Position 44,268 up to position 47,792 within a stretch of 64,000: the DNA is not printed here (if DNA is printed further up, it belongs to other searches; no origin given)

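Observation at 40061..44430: Decayed second copy of the aroA leader, start codon and 3' end lies downstream of an orphan ADOP permease and is fused to the start of a sigma-54 activator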

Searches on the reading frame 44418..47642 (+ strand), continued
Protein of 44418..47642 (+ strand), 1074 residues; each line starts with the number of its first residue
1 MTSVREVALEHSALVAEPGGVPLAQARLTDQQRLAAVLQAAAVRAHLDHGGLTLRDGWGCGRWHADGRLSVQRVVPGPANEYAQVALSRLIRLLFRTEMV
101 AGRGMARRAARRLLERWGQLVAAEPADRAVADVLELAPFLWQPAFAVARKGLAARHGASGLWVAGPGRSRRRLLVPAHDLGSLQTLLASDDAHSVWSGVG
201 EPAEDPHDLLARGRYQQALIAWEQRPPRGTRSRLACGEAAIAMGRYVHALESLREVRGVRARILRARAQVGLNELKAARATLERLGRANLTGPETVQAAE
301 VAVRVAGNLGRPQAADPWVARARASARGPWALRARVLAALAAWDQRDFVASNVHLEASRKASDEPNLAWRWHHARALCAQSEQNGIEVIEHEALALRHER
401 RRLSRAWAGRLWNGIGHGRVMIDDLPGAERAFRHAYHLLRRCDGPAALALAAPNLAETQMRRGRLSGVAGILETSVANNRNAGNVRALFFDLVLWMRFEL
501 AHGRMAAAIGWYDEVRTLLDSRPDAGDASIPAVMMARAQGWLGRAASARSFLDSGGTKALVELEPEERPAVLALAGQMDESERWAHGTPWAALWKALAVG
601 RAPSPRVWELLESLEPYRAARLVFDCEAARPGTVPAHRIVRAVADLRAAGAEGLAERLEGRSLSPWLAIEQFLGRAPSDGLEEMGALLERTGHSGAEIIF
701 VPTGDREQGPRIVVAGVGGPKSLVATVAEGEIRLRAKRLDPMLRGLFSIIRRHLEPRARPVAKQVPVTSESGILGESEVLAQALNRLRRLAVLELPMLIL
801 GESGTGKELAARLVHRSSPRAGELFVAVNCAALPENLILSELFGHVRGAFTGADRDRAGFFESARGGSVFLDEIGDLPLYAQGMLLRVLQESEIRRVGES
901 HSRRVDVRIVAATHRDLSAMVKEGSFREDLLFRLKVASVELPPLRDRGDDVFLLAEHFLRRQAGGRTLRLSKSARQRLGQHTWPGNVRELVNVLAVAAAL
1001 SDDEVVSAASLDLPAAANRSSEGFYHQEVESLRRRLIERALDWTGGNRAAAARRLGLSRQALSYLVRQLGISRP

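Call 13: find_encoding_contigs(protein=P0122, flank=8000, max_places=3)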
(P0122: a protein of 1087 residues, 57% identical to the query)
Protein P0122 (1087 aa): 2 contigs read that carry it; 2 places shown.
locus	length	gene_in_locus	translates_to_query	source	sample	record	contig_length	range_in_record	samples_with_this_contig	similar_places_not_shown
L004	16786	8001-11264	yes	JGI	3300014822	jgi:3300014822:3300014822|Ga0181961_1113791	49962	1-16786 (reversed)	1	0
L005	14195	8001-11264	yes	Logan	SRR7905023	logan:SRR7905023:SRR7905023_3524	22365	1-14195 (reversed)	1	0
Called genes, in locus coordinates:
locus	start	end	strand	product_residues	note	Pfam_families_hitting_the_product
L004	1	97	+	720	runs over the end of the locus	PF07883:Cupin_2, PF00133:tRNA-synt_1 (weak), PF09334:tRNA-synt_1g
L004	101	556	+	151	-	PF02675:AdoMet_dc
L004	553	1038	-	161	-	-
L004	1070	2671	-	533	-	PF00587:tRNA-synt_2b, PF03129:HGTP_anticodon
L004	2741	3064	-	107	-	-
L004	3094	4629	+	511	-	-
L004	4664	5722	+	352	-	PF13449:Phytase-like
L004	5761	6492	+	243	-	PF12850:Metallophos_2 (faint)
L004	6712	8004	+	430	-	PF00275:EPSP_synthase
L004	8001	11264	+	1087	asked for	PF12895:ANAPC3 (weak), PF00158:Sigma54_activat, PF07728:AAA_5 (weak), PF14532:Sigma54_activ_2, PF25601:AAA_lid_14, PF02954:HTH_8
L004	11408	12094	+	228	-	PF12728:HTH_17 (faint), PF13551:HTH_29 (faint), PF13411:MerR_1 (faint)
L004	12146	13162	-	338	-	PF00586:AIRS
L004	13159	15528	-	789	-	PF02190:LON_substr_bdg, PF00004:AAA, PF07728:AAA_5 (weak), PF22667:Lon_lid, PF05362:Lon_C, PF13541:ChlI (weak)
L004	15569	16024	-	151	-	PF22811:Zn_ribbon_NrdR, PF03477:ATP-cone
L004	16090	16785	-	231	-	?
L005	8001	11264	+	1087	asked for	PF12895:ANAPC3 (weak), PF00158:Sigma54_activat, PF07728:AAA_5 (weak), PF14532:Sigma54_activ_2, PF25601:AAA_lid_14, PF02954:HTH_8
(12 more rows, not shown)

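Call 24: find_encoding_contigs(protein=P0123, flank=6000, max_places=2)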
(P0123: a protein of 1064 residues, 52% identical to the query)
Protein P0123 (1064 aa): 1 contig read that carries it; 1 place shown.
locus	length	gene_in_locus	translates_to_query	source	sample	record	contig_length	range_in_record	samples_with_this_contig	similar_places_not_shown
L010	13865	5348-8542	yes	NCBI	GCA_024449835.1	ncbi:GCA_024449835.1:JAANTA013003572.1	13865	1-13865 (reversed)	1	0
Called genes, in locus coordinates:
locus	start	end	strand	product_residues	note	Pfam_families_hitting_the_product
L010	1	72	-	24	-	?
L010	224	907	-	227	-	PF02463:SMC_N (faint), PF00005:ABC_tran, PF13304:AAA_21 (weak)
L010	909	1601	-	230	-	PF00005:ABC_tran, PF13304:AAA_21 (faint)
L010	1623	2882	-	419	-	PF25919:BSH_CusB (weak), PF25984:BSH_YknX (faint)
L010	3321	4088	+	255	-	PF23023:Anti-Pycsar_Apyc1, PF00753:Lactamase_B, PF12706:Lactamase_B_2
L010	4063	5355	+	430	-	PF00275:EPSP_synthase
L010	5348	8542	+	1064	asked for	PF00158:Sigma54_activat, PF14532:Sigma54_activ_2, PF25601:AAA_lid_14, PF02954:HTH_8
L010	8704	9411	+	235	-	PF13384:HTH_23 (faint), PF13411:MerR_1 (faint), PF13551:HTH_29 (faint), PF00376:MerR (faint), PF12728:HTH_17 (weak)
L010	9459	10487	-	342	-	PF00586:AIRS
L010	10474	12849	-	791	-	PF02190:LON_substr_bdg, PF00004:AAA, PF07728:AAA_5, PF22667:Lon_lid, PF05362:Lon_C, PF13541:ChlI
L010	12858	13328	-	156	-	PF22811:Zn_ribbon_NrdR, PF03477:ATP-cone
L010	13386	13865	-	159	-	?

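Call 60: search_protein_families(library=ncbifam, proteins=[window:44418-47642:+], max_evalue=0.01)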
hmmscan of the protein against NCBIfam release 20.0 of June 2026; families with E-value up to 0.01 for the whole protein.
window:44418-47642:+ (1074 aa): 26 families (the best 25 are shown)
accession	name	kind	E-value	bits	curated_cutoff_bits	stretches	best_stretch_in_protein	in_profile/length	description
NF003451.0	PRK05022.1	equivalog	1.3e-94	317.7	476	1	763-1072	182-511/512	nitric oxide reductase transcriptional regulator NorR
TIGR01817.1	nifA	equivalog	1.8e-91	307.5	528.85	1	759-1021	184-448/534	nif-specific transcriptional activator NifA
TIGR01818.1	ntrC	equivalog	1.7e-89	300.8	558.6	2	743-1015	103-381/463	nitrogen regulation protein NR(I)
TIGR02915.1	PEP_resp_reg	equivalog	1.2e-88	297.9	502.6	1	752-1071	120-444/445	PEP-CTERM-box response regulator transcription factor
NF041552.1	TF_PrdR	equivalog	2.2e-87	293.7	795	1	769-1067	265-574/577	sigma-54 dependent transcriptional regulator PrdR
NF038308.1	RNA_repair_RtcR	equivalog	9.8e-86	288.7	650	1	757-1021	166-442/530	RNA repair transcriptional activator RtcR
NF008469.0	PRK11361.1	equivalog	7.2e-84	282.1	714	1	772-1072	144-457/461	acetoacetate metabolism transcriptional regulator AtoC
NF050807.1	TransRegFlbDCaul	equivalog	3.9e-78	263.3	750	1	776-1062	123-431/454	sigma-54-dependent transcriptional regulator FlbD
TIGR02329.1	propionate_PrpR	equivalog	4.5e-77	259.9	499.2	1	772-1062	213-520/526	propionate catabolism operon regulatory protein PrpR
TIGR02974.1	phageshock_pspF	equivalog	7.8e-76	255.4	443.55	1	773-995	1-227/336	phage shock protein operon transcriptional activator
NF011695.0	PRK15115.1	equivalog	5.3e-75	252.9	763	1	745-1062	113-429/445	two-component system response regulator GlrR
NF007689.0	PRK10365.1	equivalog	4.9e-74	249.7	760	1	767-1062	135-435/441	sigma-54-dependent response regulator transcription factor ZraR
NF008176.1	PRK10923.1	equivalog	7.4e-72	242.4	620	1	759-1001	127-371/469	nitrogen regulation protein NR(I)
NF011953.0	PRK15424.1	equivalog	8.1e-72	242.5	703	1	771-1063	219-528/538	propionate catabolism operon regulatory protein PrpR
NF041906.1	V4R_TF_MobR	exception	1.1e-70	238.7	999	1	774-1067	235-542/544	phenol degradation transcriptional regulator MobR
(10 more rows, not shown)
